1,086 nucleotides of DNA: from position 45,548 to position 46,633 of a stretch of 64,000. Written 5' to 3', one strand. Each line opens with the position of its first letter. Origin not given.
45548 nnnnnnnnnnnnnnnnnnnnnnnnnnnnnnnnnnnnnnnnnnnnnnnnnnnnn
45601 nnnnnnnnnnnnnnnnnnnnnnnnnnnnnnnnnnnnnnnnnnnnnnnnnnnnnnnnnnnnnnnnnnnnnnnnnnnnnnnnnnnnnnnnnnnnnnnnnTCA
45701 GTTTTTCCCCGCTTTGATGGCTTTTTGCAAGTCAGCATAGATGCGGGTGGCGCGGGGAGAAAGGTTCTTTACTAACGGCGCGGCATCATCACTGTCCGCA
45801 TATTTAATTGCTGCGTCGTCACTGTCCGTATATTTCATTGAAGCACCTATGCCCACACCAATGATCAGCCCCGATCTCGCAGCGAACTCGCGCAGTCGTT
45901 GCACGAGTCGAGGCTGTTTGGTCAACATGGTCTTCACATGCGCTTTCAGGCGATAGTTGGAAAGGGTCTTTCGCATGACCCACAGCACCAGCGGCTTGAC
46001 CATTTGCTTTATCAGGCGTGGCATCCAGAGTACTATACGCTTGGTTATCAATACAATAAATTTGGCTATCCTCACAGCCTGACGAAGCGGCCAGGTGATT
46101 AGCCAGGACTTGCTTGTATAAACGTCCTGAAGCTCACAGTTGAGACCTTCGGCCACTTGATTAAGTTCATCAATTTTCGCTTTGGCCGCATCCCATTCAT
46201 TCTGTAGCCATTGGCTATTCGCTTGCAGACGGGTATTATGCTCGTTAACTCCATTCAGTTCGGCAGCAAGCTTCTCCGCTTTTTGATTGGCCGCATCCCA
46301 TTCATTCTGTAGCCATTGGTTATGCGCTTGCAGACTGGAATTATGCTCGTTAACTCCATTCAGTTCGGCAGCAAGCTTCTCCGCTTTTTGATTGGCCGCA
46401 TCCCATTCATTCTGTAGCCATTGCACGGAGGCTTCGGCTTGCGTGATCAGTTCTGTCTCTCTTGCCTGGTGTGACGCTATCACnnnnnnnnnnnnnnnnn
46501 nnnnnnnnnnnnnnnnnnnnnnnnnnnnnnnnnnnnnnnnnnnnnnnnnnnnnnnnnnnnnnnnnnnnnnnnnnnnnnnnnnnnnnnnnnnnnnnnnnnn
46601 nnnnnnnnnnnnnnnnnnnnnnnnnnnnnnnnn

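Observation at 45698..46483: Coiled-coil protein with perfect 105-nt tandem repeats; candidate WbdD-like chain-length ruler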

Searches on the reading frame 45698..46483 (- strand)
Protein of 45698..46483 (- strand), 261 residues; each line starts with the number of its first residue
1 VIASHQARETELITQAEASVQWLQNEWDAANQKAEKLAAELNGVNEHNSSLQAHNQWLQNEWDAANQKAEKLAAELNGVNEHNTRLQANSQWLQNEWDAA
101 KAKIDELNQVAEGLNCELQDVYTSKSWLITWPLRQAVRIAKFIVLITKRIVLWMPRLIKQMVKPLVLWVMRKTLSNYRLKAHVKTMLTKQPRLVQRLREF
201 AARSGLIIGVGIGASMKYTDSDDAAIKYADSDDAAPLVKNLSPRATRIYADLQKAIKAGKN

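Call 4: search_protein_families(library=pfam, proteins=[window:45698-46483:-], max_evalue=0.01)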
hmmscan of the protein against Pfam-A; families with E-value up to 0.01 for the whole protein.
window:45698-46483:- (261 aa): 8 families
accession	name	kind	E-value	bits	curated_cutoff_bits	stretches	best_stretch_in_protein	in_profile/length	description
PF22216.1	Sas-6_C_CC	-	0.0002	21.9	27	0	16-42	22-48/57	Spindle assembly abnormal protein 6 homolog, C-terminal coiled coil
PF19697.4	Atg11_middle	-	0.00073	20.1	26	0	46-81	42-77/79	Atg11 middle domain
PF19220.6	Rod_CreS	-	0.0012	18.5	100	1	6-110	50-154/359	Crescentin, rod domain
PF12795.12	MscS_porin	-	0.0017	18.4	34.4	1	16-122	76-182/238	Mechanosensitive ion channel porin domain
PF06419.17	COG6_N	-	0.0019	18.8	27.4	0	69-126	35-92/114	Conserved oligomeric complex COG6, N-terminal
PF24319.2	DUF7491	-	0.0022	18.6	30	1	9-72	26-89/90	Coiled-coil region of unknown function (DUF7491)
PF14662.11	KASH_CCD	-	0.0029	18.1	43.3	1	30-110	58-139/191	Coiled-coil region of CCDC155 or KASH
PF10046.14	BLOC1_2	-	0.0074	17.1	33.4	0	30-114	4-84/96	Biogenesis of lysosome-related organelles complex-1 subunit 2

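Call 7: find_homologous_proteins(query=window:45698-46483:-, max_evalue=0.001)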
Query window:45698-46483:- (261 aa): 12 proteins with E <= 0.001 among 450 candidates.
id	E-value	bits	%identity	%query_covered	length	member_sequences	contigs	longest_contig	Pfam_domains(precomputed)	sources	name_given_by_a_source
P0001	2.9e-165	566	100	100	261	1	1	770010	-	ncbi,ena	-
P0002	5.3e-61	224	43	97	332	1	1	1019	PF19220.7,PF24161.2,PF24922.1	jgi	jgi:predicted nucleic acid-binding Zn-ribbon protein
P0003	4.0e-47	179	42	93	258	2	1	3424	-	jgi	jgi:hypothetical protein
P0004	6.6e-42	162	40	100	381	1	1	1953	PF05050.20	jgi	jgi:hypothetical protein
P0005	3.4e-41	159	42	88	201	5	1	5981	-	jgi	jgi:hypothetical protein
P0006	8.2e-41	158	39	99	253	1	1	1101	PF10473.15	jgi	jgi:hypothetical protein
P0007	2.6e-32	130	48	67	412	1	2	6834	PF05050.20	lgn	-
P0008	1.6e-24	105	40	64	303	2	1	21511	-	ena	-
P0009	1.6e-16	79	35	73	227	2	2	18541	-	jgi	jgi:O-antigen chain-terminating methyltransferase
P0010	1.7e-16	79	30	94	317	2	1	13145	-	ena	-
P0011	5.1e-12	64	32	99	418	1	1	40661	PF05050.20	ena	-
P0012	2.3e-8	52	87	15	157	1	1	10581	PF05050.20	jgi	jgi:hypothetical protein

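Call 10: find_encoding_contigs(protein=P0001, flank=3000, max_places=3)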
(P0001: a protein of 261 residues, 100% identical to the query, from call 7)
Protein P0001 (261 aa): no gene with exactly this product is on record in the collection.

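Call 14: find_related_loci(query=A1, collection=genome_contigs, flank=8000)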
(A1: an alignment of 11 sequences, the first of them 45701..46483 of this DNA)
Query A1 (261 aa) in genome_contigs; peptide patterns used: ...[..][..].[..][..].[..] (x = any residue, [..] = any of these).
57 stretches matched a pattern; 14 encode a relative of the query (tblastn E <= 1e-3); 14 distinct loci.
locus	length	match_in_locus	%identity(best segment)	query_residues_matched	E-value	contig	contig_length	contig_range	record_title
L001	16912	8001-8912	43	1-260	7e-67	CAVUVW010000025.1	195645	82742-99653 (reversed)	MAG: uncultured delta proteobacterium isolate MFD05567.bin.2.269 genome assembly, contig: contig_68520, whole genome sho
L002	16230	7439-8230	38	10-256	6e-41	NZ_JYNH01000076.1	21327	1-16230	Desulfosporosinus sp. I2 contig00076, whole genome shotgun sequence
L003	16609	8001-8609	39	21-207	4e-32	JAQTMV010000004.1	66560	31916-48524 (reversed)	MAG: Methylococcales bacterium isolate STA_49 NODE_826_length_66560_cov_4.264116_Sandtown_A, whole genome shotgun sequen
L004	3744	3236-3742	32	13-160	1e-19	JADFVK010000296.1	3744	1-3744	MAG: Proteobacteria bacterium isolate C1.bin.13 k83_5729284, whole genome shotgun sequence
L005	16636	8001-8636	28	11-251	4e-19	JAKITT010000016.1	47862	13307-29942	MAG: Candidatus Polarisedimenticolaceae bacterium isolate D96SM.bin.49 NODE_542_length_47862_cov_5.141196, whole genome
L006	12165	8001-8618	27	17-259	9e-17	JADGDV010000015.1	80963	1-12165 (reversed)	MAG: Hahellaceae bacterium isolate BB19 NODE_263_length_80963_cov_41.054722, whole genome shotgun sequence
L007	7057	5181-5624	29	114-256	8e-11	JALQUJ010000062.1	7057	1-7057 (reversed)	MAG: Porticoccus sp. isolate DFJ.21 DFJ_843788, whole genome shotgun sequence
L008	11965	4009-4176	43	86-136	8e-6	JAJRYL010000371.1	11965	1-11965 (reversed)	MAG: Deltaproteobacteria bacterium isolate Dive96_bin3.294 k141_4215248, whole genome shotgun sequence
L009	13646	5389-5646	27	63-155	1e-5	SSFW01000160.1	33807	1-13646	MAG: Nitrosomonas sp. isolate Bin_15_1 c_000000133870, whole genome shotgun sequence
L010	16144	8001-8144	50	87-134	1e-5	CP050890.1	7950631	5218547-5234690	MAG: Thiohalocapsa sp. PB-PSB1 isolate PB-PSB1-LS01-2011a chromosome, complete genome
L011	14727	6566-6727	35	91-144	3e-5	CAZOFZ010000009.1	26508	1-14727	MAG TPA_asm: uncultured Nitrospirota bacterium isolate SRP124282_co5_49 genome assembly, contig: NODE_70_length_26508_co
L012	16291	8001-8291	27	43-143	5e-5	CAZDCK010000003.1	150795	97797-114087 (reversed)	MAG TPA_asm: uncultured Enterobacteriaceae bacterium isolate SRP134809_co1_329 genome assembly, contig: NODE_92_length_1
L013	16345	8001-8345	26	10-134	1e-4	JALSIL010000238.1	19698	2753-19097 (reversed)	MAG: Lysobacterales bacterium isolate 354-166_metabat2_scaf2bin.033 354-166_scaffold_2668_c1, whole genome shotgun seque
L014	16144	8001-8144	38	94-141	1e-4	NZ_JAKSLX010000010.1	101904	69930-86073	MAG: Treponema sp. isolate Horse_feces110 MAG110_10, whole genome shotgun sequence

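Call 15: search_protein_families(library=pfam, proteins=[P0007, P0011, P0010, P0002], max_evalue=0.01)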
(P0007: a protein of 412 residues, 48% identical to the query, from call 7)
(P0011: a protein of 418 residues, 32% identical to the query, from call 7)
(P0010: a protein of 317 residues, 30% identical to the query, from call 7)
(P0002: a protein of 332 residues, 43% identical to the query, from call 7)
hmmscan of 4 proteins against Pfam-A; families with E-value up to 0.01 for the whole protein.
P0007 (412 aa): 1 family
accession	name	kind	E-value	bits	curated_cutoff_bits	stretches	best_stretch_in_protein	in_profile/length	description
PF05050.19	Methyltransf_21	-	6e-26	92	22.7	1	32-195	1-173/173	Methyltransferase FkbM domain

P0011 (418 aa): 2 families
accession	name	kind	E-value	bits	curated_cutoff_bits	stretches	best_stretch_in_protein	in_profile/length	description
PF05050.19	Methyltransf_21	-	5.8e-25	88.8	22.7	1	29-175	1-154/173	Methyltransferase FkbM domain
PF16454.10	PI3K_P85_iSH2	-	0.0018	18.3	31.5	1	252-312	82-142/161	Phosphatidylinositol 3-kinase regulatory subunit P85 inter-SH2 domain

P0010 (317 aa): 1 family
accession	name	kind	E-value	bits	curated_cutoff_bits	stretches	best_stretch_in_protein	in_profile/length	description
PF06818.20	Fez1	-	0.0015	19.5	34.4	0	93-159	36-102/199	Fez1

P0002 (332 aa): 13 families
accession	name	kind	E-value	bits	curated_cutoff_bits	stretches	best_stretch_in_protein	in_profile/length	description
PF24922.1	ACBP4_C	-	1.9e-05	25.3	31.2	0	11-68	21-78/105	Acyl-CoA-binding domain-containing protein 4-6, C-terminal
PF06419.17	COG6_N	-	9.9e-05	22.9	27.4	1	105-169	33-97/114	Conserved oligomeric complex COG6, N-terminal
PF10473.14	CENP-F_leu_zip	-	0.00013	22.5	34.5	0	17-116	13-112/140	Leucine-rich repeats of kinetochore protein Cenp-F/LEK1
PF08614.16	ATG16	-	0.00031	21.4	33.7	1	90-165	80-155/200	Autophagy protein 16 (ATG16)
PF00261.25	Tropomyosin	-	0.00056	19.9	38.6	1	16-187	8-186/242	Tropomyosin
PF06103.16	DUF948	-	0.0015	19.1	37.2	0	109-170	23-84/89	Bacterial protein of unknown function (DUF948)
PF07889.17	DUF1664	-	0.0024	18.4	34.6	1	103-187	39-120/124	Protein of unknown function (DUF1664)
PF12325.13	TMF_TATA_bd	-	0.0028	18.2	29.1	0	119-181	12-74/115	TATA element modulatory factor 1 TATA binding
PF06008.19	Laminin_I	-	0.0035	17.6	34.6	1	27-131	11-115/259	Laminin Domain I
PF16454.10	PI3K_P85_iSH2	-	0.0046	17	31.5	1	6-83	72-150/161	Phosphatidylinositol 3-kinase regulatory subunit P85 inter-SH2 domain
PF13870.11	CCDC113_CCDC96_CC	-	0.0054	16.9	31.6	0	77-155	56-134/177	CCDC113/CCDC96, coiled-coil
PF01496.24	V_ATPase_I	-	0.0055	15.1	30.7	1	48-170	15-133/815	V-type ATPase 116kDa subunit family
PF24423.1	OVT1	-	0.0096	16.7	30.9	0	63-137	15-96/100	Major antigen, helical domain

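Call 18: list_cluster_members(proteins=[P0001, P0012, P0007])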
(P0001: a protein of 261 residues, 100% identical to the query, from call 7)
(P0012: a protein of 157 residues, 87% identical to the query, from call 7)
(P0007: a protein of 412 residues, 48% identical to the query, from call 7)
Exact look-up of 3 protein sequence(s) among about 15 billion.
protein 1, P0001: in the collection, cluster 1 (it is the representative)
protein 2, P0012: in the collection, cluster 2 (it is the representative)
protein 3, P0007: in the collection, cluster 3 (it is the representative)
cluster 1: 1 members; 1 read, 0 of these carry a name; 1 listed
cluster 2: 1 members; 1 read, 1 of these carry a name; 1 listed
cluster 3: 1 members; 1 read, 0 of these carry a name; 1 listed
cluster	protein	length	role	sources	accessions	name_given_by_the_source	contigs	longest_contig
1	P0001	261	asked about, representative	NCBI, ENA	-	-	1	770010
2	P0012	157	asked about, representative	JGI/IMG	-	hypothetical protein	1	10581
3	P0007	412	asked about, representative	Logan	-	-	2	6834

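Call 21: search_protein_families(library=pfam, proteins=[L001:6049-7296:+, L001:7296-8915:+, L001:8918-12622:+, L001:5258-6049:+, L001:3739-4836:+, L001:1479-2726:+], max_evalue=0.001)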
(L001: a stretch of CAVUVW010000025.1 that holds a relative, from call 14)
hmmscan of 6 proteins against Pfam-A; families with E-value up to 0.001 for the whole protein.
L001:6049-7296:+ (416 aa): 2 families
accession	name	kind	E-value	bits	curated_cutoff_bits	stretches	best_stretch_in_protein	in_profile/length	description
PF14524.12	Wzt_C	-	4.6e-31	108.2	30.4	1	262-400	3-142/143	Wzt C-terminal domain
PF00005.33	ABC_tran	-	7e-23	82.2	25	1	41-173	1-136/137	ABC transporter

L001:7296-8915:+ (540 aa): 1 family
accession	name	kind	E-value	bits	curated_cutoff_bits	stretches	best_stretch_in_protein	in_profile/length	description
PF05050.19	Methyltransf_21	-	1e-26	94.5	22.7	1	29-191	1-172/173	Methyltransferase FkbM domain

L001:8918-12622:+ (1235 aa): 5 families
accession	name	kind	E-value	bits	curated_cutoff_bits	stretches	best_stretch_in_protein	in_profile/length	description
PF00534.26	Glycos_transf_1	-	2e-67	226.5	26.4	3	219-381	8-169/172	Glycosyl transferases group 1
PF13692.12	Glyco_trans_1_4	-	3.1e-54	183.5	27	3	227-370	2-142/142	Glycosyl transferases group 1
PF20706.3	GT4-conflict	-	5.9e-17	62.1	26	2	224-355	195-327/385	Family 4 Glycosyltransferase in conflict systems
PF13524.12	Glyco_trans_1_2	-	8.3e-14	52.2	25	2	260-385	16-129/144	Glycosyl transferase-like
PF13439.12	Glyco_transf_4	-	1.7e-07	31.8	28.5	0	19-194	3-159/170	Glycosyltransferase Family 4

L001:5258-6049:+ (264 aa): 1 family
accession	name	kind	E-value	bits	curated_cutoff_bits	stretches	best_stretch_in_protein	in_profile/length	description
PF01061.29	ABC2_membrane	-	1.6e-17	64.2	26.9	1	26-223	13-209/211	ABC-2 type transporter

L001:3739-4836:+ (366 aa): 0 families

L001:1479-2726:+ (416 aa): 4 families
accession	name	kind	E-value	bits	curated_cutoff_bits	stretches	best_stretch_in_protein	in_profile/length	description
PF00535.33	Glycos_transf_2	-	3.1e-25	89.5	23.3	1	16-183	1-165/168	Glycosyl transferase family 2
PF13641.12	Glyco_tranf_2_3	-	6.8e-17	62.7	27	1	15-223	3-212/230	Glycosyltransferase like family 2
PF13632.12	Glyco_trans_2_3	-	1.9e-09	38.1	27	1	94-227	2-128/198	Glycosyl transferase family group 2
PF10111.15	Glyco_tranf_2_2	-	5.3e-05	23.3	27.3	1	17-207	4-201/276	Glycosyltransferase like family 2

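Call 31: find_encoding_contigs(protein=P0012, flank=10000, max_places=3)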
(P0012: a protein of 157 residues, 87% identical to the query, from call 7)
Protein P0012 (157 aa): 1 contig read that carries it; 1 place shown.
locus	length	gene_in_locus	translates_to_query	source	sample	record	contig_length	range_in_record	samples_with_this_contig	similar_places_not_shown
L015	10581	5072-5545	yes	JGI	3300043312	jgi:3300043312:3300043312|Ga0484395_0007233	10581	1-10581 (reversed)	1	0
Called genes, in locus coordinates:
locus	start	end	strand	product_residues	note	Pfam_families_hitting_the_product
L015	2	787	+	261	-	?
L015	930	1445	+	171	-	-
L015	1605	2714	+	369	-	PF13439:Glyco_transf_4, PF00534:Glycos_transf_1, PF13692:Glyco_trans_1_4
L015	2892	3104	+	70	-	-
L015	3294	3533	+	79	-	-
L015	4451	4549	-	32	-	-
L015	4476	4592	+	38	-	-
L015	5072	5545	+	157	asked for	PF05050:Methyltransf_21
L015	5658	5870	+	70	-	-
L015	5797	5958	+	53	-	-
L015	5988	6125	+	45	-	-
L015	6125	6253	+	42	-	-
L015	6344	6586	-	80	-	-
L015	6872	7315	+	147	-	PF00534:Glycos_transf_1, PF13692:Glyco_trans_1_4, PF20706:GT4-conflict (weak)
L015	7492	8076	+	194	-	-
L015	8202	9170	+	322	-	-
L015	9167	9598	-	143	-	-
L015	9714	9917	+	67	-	-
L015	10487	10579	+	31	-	?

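Call 36: search_solved_structures(query=P0007, max_evalue=1, show_alignments=2)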
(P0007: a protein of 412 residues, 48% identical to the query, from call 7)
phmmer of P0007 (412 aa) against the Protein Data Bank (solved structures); distinct sequences matched with E-value up to 1: 0.
